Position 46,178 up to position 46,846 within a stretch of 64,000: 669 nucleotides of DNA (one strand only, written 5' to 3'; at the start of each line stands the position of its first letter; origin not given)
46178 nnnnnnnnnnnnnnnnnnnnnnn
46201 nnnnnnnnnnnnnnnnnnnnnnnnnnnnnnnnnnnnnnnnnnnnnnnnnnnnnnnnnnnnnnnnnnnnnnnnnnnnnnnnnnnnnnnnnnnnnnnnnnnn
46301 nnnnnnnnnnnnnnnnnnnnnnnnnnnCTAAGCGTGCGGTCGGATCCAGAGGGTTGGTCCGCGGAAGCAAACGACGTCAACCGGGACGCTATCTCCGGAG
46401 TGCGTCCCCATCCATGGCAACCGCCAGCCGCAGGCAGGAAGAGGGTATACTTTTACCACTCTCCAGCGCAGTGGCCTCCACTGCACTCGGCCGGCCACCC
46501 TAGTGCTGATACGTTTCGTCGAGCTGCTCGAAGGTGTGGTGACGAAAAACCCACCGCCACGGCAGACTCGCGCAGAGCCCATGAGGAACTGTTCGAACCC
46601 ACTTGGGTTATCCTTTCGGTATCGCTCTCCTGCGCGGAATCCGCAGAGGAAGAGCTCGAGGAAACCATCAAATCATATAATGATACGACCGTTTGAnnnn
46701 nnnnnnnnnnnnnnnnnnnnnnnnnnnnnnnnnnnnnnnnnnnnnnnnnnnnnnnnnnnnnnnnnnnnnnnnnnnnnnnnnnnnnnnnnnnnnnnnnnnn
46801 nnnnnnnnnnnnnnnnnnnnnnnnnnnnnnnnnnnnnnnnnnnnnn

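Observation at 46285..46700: ~380-nt G+C-rich, hairpin-dense non-coding region between two terminator/promoter signals; RNA family unassigned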

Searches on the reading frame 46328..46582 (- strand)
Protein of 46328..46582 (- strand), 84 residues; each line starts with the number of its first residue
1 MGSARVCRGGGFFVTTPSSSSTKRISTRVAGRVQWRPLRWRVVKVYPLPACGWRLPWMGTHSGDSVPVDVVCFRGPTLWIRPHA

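Call 15: search_protein_families(library=pfam, proteins=[window:46328-46582:-], max_evalue=0.01)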
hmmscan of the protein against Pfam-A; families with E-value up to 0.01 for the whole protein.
window:46328-46582:- (84 aa): 0 families

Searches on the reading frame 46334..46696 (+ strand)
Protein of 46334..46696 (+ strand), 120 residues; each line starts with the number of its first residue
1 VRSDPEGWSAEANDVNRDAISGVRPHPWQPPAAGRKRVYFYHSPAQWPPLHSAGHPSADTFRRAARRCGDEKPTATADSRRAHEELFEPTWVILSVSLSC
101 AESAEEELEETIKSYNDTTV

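Call 15: search_protein_families(library=pfam, proteins=[window:46334-46696:+], max_evalue=0.01)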
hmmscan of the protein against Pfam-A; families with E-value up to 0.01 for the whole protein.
window:46334-46696:+ (120 aa): 0 families

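Call 78: search_protein_families(library=padloc, proteins=[window:46334-46696:+], max_evalue=0.01)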
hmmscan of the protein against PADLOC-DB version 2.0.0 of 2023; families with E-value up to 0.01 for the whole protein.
window:46334-46696:+ (120 aa): 0 families

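Call 79: search_protein_families(library=ncbifam, proteins=[window:46334-46696:+], max_evalue=0.01)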
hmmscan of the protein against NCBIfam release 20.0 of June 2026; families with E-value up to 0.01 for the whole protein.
window:46334-46696:+ (120 aa): 0 families
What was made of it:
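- Checked: There are no Pfam, NCBIfam or PADLOC hits (calls 15, 78, 79).
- No family hits (calls 15, 78, 79).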

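Call 93: search_protein_representatives(protein=window:46334-46693:+)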
Query: 120 residues. Proteins with E-value up to 0.001 (for the whole library): 3; up to 1e-10: 0; up to 1e-30: 0. The best 3 are listed.
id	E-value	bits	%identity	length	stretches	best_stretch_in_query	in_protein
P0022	1.5e-07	48.0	38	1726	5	49-86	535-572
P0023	3.9e-07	46.6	27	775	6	66-104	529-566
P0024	7.5e-05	39.3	32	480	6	12-75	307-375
